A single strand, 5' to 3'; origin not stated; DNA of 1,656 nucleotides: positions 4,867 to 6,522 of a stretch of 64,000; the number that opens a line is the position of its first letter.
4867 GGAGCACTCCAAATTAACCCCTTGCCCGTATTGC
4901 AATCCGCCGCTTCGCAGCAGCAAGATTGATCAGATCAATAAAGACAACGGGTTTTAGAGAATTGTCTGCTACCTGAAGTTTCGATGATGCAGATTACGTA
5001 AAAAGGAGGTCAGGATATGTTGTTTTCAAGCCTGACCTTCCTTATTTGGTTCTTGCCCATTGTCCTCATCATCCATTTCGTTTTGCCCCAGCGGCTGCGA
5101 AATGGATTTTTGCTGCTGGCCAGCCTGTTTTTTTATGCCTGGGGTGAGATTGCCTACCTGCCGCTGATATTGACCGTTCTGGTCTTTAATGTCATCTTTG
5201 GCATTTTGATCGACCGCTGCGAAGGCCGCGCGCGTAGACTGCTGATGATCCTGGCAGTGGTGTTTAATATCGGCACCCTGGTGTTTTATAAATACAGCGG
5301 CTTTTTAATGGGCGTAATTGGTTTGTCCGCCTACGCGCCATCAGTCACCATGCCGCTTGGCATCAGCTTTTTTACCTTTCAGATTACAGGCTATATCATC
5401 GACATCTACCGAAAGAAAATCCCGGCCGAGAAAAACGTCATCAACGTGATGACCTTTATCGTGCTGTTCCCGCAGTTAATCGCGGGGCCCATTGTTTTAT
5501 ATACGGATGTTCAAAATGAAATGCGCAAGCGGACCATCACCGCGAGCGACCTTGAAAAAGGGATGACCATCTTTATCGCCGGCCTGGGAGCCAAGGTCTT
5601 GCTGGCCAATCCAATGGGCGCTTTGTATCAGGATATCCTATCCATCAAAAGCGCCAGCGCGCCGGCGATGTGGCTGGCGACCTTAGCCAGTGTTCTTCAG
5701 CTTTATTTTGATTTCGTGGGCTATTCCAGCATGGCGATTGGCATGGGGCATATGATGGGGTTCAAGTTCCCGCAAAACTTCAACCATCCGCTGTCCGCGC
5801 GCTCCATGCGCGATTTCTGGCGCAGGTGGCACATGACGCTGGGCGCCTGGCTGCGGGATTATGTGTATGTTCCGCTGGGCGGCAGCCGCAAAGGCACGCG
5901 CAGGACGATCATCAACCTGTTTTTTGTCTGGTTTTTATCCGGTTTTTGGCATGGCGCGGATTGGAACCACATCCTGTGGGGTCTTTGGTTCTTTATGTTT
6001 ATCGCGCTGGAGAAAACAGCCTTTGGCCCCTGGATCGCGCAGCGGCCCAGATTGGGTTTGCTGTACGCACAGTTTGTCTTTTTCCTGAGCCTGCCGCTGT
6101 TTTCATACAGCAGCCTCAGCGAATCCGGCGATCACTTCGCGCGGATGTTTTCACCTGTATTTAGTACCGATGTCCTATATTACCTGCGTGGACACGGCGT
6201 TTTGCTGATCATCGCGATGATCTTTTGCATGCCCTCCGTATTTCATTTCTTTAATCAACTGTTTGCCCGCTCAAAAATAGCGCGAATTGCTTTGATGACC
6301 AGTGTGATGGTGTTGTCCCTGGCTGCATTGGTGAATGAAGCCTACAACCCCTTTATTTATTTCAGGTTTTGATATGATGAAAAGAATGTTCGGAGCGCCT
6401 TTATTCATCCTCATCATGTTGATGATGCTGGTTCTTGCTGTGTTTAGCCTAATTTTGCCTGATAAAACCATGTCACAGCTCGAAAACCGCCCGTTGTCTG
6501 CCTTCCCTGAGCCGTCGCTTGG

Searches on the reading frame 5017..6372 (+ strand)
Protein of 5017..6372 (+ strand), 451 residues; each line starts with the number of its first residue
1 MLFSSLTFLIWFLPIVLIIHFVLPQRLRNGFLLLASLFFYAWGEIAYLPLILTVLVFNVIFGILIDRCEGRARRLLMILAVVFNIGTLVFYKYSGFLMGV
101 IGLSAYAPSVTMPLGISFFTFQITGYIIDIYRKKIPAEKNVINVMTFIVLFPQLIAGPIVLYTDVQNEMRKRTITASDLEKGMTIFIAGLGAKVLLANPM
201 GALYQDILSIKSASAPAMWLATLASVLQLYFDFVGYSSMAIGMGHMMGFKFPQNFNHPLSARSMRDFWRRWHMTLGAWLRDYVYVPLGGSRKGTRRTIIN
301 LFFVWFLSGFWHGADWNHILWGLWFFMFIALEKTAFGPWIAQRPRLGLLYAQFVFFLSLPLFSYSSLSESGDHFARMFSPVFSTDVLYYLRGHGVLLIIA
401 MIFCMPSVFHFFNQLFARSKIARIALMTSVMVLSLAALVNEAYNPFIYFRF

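Call 17: find_encoding_contigs(protein=window:5017-6372:+, flank=10000, max_places=1)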
Protein window:5017-6372:+ (451 aa): 8 contigs read that carry it; 1 place shown.
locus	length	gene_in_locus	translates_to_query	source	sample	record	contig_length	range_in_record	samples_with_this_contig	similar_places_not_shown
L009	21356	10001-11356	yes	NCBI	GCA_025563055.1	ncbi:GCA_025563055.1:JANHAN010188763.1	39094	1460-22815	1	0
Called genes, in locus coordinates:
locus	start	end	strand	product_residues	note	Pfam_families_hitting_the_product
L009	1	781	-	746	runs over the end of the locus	?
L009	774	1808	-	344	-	PF02562:PhoH, PF13245:AAA_19, PF13604:AAA_30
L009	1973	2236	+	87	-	PF01649:Ribosomal_S20p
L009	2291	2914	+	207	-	PF01966:HD (weak)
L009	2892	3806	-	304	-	PF04227:Indigoidine_A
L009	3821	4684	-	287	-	PF00294:PfkB, PF08543:Phos_pyr_kin (weak)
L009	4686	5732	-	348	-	PF02547:Queuosine_synth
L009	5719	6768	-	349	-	PF05496:RuvB_N, PF01078:Mg_chelatase (faint), PF00004:AAA, PF07728:AAA_5, PF17864:AAA_lid_4, PF05491:WHD_RuvB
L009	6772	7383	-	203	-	PF00633:HHH (faint), PF01330:RuvA_N, PF21176:RecR_HhH (faint), PF14520:HHH_5, PF07499:RuvA_C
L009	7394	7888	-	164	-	PF02075:RuvC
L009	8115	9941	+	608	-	PF13860:FlgD_ig (faint), PF03734:YkuD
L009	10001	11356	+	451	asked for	PF03062:MBOAT, PF13813:MBOAT_2 (weak)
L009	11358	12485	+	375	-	PF16822:ALGX, PF14286:DHHW (weak)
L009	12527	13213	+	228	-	PF00657:Lipase_GDSL, PF04311:DUF459 (faint), PF13472:Lipase_GDSL_2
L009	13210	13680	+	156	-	PF14270:DUF4358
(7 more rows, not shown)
